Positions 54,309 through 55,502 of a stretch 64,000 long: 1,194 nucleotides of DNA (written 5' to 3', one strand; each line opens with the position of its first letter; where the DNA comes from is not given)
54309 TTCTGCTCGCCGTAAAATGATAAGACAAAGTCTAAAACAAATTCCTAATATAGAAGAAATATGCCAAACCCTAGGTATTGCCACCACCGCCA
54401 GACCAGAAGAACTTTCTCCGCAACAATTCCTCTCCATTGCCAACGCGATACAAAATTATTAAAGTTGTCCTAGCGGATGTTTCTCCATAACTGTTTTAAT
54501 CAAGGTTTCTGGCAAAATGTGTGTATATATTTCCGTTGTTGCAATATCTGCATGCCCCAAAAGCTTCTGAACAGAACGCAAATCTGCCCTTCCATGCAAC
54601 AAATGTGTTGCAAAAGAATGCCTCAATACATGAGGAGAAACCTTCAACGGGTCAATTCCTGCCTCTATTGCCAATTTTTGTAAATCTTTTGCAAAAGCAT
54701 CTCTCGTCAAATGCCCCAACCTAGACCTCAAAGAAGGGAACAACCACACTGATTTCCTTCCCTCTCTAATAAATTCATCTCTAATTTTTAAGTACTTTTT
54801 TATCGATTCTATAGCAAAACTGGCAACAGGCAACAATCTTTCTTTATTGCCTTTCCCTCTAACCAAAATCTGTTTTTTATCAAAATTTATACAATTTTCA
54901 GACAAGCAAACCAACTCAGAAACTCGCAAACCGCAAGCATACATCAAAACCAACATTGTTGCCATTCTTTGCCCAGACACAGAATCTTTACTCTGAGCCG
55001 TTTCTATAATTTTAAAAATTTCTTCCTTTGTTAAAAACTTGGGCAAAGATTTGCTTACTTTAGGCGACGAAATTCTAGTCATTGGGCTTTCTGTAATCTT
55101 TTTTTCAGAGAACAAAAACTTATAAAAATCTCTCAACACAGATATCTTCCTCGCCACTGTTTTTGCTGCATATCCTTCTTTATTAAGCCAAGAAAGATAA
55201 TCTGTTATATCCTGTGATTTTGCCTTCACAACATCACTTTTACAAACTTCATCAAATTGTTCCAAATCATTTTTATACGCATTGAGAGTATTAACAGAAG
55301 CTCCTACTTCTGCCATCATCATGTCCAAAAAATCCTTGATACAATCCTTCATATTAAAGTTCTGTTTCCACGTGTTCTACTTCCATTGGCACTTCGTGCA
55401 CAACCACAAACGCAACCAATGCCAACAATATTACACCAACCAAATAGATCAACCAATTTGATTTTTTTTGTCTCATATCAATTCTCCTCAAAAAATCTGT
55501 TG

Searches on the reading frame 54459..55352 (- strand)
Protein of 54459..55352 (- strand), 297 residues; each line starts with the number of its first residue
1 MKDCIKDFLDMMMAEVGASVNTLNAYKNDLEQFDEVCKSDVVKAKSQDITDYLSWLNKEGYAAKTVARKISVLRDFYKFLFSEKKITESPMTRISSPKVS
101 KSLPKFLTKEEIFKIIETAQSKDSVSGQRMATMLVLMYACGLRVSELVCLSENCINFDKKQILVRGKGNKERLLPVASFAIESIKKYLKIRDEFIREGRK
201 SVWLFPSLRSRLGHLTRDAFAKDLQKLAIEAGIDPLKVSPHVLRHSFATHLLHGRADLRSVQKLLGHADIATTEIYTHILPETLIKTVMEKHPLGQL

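Call 59: search_protein_families(library=ncbifam, max_evalue=1e-30, proteins=[window:54459-55352:-])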
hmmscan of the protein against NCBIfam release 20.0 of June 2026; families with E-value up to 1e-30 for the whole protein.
window:54459-55352:- (297 aa): 7 families
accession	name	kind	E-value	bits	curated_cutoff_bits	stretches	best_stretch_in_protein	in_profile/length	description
NF001399.0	PRK00283.1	subfamily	4.9e-98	328.1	279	1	3-295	7-299/300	tyrosine recombinase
TIGR02225.1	recomb_XerD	equivalog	4.2e-94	315.1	329.6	1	7-294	2-289/290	site-specific tyrosine recombinase XerD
TIGR02224.1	recomb_XerC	equivalog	2.2e-81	273.5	335.15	1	6-293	1-291/295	tyrosine recombinase XerC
NF040815.2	recomb_XerA_Arch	equivalog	2.3e-65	220.8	220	1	7-284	2-259/263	site-specific tyrosine recombinase/integron integrase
TIGR02249.1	integrase_gron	subfamily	1.9e-40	139.1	265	0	210-281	232-302/315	integron integrase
NF002331.0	PRK01287.1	subfamily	2e-36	125.7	371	1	14-293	38-326/365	site-specific tyrosine recombinase XerC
NF003462.0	PRK05084.1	equivalog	8.9e-32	110.2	267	0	125-285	192-350/360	tyrosine recombinase XerS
